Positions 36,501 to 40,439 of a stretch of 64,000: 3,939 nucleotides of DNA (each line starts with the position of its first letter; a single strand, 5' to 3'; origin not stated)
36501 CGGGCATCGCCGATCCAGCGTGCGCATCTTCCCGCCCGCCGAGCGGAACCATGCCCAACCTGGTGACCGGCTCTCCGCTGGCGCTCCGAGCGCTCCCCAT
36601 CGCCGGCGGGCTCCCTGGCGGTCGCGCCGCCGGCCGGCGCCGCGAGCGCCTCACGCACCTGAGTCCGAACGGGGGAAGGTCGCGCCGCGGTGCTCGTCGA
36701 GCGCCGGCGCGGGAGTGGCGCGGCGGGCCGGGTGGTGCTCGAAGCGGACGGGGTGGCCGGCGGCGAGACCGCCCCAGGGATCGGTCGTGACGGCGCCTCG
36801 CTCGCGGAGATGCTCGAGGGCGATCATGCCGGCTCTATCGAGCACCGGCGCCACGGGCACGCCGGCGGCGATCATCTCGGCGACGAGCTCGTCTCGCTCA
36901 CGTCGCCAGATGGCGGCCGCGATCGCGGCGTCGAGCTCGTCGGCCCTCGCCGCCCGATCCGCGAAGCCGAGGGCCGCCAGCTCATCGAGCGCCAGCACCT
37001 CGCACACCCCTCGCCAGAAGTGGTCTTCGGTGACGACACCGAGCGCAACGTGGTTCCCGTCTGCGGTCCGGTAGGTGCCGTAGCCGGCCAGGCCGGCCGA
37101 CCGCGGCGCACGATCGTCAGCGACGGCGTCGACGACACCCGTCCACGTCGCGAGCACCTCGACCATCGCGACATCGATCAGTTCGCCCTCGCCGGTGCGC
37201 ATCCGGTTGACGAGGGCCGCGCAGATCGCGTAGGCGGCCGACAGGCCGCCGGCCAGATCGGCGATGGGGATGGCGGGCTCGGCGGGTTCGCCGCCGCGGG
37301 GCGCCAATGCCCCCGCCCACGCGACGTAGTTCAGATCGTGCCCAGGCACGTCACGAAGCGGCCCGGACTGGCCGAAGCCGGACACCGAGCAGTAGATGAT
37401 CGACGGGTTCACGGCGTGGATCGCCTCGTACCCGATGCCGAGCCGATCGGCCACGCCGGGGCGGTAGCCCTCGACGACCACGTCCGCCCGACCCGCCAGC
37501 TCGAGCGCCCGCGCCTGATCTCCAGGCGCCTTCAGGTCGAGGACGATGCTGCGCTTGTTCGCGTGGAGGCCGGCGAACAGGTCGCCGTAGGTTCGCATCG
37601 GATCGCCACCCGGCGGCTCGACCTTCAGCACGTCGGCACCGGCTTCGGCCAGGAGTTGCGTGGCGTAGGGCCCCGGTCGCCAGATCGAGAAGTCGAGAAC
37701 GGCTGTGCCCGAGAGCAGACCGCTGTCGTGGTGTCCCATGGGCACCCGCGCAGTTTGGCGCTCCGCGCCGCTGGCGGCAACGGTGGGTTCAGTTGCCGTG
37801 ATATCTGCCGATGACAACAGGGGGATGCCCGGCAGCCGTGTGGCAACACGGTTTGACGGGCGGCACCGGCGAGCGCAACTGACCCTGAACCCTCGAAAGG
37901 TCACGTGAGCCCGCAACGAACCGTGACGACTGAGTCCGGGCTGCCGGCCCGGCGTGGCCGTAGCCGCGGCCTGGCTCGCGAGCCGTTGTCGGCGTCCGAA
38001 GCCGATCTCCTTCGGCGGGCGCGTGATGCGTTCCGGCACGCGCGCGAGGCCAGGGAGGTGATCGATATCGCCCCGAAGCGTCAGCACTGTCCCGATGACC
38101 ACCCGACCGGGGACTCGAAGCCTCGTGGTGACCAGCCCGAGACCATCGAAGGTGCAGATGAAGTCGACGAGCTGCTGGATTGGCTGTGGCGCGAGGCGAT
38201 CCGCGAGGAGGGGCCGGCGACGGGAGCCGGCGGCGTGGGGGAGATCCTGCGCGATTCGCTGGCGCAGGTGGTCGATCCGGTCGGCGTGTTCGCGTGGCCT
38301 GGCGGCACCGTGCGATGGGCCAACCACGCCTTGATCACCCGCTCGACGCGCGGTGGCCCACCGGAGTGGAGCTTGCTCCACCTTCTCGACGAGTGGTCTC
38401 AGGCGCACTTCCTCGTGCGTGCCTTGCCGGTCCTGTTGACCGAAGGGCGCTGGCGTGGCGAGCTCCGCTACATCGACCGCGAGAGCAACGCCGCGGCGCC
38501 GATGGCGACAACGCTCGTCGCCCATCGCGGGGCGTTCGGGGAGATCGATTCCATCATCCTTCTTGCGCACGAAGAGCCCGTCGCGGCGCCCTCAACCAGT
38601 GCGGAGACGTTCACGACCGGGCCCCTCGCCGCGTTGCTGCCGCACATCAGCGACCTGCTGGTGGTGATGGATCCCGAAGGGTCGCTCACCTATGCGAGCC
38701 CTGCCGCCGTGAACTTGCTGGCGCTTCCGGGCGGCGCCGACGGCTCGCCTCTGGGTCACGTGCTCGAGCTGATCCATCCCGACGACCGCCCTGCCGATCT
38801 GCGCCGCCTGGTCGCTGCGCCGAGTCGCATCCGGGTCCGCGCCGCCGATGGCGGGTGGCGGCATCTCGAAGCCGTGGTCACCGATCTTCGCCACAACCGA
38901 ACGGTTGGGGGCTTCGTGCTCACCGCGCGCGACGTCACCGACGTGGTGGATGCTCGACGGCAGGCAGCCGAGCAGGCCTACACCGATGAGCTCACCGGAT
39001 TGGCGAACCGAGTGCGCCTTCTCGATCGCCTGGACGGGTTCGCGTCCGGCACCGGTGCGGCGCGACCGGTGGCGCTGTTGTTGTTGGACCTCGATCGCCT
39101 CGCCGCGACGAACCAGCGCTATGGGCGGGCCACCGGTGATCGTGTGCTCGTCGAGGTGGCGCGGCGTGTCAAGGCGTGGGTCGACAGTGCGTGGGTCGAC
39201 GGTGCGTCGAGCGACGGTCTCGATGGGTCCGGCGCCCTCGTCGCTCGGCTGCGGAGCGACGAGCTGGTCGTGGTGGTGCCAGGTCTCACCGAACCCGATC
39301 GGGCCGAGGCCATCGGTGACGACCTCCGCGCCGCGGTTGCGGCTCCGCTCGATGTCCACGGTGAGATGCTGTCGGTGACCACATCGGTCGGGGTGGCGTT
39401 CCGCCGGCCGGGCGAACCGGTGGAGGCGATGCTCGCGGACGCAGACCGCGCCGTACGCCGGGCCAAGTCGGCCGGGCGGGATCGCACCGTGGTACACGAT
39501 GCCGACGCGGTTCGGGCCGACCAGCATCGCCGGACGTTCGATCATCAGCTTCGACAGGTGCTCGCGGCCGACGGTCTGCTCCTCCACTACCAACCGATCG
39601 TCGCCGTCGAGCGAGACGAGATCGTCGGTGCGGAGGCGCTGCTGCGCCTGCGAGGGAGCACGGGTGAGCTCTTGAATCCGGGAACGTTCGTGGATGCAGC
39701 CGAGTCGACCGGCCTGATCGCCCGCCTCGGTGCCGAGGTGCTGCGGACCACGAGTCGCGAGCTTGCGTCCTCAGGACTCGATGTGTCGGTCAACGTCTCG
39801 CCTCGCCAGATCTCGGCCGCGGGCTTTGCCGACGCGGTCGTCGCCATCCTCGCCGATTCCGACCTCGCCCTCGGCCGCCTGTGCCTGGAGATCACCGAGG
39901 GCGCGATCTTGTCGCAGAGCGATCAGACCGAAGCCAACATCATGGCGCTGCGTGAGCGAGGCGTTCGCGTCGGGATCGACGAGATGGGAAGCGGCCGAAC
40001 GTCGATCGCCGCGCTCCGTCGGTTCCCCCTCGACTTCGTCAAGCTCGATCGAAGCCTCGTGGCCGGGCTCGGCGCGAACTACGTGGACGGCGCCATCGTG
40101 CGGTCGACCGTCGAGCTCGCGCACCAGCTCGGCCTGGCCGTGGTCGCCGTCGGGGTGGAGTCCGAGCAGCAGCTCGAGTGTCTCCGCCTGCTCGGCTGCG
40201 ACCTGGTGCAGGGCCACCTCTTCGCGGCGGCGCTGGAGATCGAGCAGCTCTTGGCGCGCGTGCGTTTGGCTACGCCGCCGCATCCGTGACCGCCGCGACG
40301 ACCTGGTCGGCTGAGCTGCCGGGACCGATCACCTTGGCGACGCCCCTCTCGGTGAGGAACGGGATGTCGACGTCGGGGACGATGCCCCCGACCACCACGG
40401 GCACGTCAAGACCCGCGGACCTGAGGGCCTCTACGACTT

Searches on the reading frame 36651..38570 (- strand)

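Call 15: search_protein_families(library=pfam, proteins=[window:36651-38570:-], max_evalue=0.001)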
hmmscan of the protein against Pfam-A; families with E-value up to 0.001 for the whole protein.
window:36651-38570:- (639 aa): 1 family
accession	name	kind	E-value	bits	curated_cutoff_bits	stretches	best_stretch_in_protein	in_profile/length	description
PF02515.22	CoA_transf_3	-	2.6e-92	310.2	23.3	1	286-628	1-366/366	CoA-transferase family III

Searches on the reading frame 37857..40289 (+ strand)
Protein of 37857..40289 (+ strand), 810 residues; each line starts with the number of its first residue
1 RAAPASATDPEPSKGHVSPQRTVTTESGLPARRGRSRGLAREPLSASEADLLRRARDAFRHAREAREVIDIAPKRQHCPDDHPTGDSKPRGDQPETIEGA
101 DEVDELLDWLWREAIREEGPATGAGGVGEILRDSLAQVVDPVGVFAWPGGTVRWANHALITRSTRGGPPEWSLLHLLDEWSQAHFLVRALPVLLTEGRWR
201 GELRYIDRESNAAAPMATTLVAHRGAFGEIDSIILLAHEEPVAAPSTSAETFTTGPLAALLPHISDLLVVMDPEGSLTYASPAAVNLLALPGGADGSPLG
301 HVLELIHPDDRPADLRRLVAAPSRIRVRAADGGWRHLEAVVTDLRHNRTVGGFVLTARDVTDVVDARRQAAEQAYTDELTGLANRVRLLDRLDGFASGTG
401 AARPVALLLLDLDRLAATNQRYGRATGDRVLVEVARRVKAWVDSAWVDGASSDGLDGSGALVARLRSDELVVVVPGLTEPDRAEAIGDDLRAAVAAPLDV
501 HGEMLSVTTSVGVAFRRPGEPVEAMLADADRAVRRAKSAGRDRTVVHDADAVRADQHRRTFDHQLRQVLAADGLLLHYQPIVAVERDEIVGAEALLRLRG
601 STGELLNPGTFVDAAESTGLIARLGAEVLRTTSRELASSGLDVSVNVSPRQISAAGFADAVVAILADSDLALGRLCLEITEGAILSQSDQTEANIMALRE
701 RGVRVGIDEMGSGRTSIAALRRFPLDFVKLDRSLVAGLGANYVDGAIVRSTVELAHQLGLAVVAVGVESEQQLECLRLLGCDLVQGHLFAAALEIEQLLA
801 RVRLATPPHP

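Call 15: search_protein_families(library=pfam, proteins=[window:37857-40289:+], max_evalue=0.001)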
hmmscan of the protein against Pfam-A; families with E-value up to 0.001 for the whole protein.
window:37857-40289:+ (810 aa): 3 families
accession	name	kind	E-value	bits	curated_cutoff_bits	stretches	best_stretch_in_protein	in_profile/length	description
PF00563.25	EAL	-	1e-60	205.5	31.3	1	564-791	3-235/236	EAL domain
PF00990.26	GGDEF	-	4.9e-26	91.9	23.8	1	374-543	1-161/161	Diguanylate cyclase, GGDEF domain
PF08448.16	PAS_4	-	7.9e-08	33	23.1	1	262-363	2-108/110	PAS fold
